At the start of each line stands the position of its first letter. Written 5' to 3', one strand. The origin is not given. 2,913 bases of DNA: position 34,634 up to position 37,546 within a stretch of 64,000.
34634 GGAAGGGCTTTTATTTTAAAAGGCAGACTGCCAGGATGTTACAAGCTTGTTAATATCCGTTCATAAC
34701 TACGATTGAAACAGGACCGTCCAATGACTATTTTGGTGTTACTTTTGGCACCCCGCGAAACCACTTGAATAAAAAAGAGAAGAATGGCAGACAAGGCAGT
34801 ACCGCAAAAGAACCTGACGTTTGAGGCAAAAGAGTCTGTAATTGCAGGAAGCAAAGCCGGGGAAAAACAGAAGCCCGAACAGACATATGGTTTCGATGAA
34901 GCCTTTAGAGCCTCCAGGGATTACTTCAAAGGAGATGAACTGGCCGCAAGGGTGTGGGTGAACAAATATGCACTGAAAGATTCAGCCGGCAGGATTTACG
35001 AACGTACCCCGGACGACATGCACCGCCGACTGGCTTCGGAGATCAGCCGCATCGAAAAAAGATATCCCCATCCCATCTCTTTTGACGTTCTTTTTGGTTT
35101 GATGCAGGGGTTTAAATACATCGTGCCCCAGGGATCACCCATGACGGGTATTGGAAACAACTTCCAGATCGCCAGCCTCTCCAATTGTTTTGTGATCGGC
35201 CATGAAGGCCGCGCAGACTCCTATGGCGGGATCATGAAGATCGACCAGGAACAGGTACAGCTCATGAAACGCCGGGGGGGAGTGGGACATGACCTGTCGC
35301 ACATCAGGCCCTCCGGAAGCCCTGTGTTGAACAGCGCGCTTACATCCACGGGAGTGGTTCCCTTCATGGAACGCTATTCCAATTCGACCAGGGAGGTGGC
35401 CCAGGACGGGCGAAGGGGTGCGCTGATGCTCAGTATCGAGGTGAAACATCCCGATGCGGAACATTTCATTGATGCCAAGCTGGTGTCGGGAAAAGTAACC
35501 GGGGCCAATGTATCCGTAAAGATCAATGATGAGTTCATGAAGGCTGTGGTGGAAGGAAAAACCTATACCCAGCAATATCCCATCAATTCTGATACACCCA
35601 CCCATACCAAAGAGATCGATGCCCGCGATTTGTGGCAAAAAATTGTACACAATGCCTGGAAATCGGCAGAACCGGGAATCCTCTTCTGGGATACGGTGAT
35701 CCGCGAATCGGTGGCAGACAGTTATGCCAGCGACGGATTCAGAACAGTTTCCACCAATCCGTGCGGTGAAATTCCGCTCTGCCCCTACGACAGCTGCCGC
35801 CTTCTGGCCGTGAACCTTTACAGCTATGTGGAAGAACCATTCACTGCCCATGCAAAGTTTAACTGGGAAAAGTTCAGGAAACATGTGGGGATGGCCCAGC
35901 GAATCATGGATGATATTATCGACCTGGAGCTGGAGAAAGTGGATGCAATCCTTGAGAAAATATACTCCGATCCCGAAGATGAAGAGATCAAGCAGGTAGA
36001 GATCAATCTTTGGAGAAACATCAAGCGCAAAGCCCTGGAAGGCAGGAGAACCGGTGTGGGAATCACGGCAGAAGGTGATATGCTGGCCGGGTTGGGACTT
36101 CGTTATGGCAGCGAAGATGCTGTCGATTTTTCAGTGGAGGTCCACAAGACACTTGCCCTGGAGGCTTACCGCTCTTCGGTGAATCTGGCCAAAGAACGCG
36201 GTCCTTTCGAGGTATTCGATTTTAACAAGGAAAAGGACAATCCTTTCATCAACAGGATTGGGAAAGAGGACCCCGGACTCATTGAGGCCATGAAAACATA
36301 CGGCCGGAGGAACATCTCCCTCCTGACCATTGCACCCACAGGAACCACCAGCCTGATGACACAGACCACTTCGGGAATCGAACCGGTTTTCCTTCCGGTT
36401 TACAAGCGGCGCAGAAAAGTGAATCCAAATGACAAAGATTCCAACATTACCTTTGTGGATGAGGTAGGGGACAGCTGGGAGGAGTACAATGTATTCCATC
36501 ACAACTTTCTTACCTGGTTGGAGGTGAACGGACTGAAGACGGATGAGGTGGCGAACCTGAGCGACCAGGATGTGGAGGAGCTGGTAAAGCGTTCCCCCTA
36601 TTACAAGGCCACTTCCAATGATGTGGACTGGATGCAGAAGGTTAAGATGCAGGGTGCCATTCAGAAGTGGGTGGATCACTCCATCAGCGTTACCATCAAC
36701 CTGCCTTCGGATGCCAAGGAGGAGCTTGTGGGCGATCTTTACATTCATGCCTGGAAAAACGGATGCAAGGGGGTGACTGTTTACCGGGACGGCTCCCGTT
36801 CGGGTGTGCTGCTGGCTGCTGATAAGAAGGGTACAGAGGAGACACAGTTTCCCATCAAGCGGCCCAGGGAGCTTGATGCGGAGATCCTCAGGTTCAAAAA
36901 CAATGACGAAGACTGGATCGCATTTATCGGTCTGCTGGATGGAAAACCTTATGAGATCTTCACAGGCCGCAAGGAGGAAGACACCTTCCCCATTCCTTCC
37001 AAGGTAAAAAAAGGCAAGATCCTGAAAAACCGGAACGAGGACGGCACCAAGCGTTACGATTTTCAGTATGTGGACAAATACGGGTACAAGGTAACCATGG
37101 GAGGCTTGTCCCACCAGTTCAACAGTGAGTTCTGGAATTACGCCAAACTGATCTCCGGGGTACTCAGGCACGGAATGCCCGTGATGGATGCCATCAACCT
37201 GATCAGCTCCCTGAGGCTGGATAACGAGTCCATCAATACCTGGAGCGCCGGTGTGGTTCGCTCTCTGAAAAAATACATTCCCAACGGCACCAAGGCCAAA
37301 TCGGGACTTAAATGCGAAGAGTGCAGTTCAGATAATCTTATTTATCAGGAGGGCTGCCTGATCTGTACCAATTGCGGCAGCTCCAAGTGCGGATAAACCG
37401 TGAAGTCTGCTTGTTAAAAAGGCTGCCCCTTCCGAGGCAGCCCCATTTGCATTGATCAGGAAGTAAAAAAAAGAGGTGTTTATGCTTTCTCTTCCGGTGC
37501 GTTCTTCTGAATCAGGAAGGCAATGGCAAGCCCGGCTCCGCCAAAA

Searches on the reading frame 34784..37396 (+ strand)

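Call 75: search_protein_families(library=pfam, max_evalue=0.00001, proteins=[window:34784-37396:+])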
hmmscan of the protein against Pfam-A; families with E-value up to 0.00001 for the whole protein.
window:34784-37396:+ (870 aa): 2 families
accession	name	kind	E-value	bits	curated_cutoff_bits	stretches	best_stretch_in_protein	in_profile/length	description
PF02867.20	Ribonuc_red_lgC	-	4.4e-97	326.3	23.9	1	133-667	1-523/523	Ribonucleotide reductase, barrel domain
PF00317.26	Ribonuc_red_lgN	-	3.4e-06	27.4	28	1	51-115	4-65/77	Ribonucleotide reductase, all-alpha domain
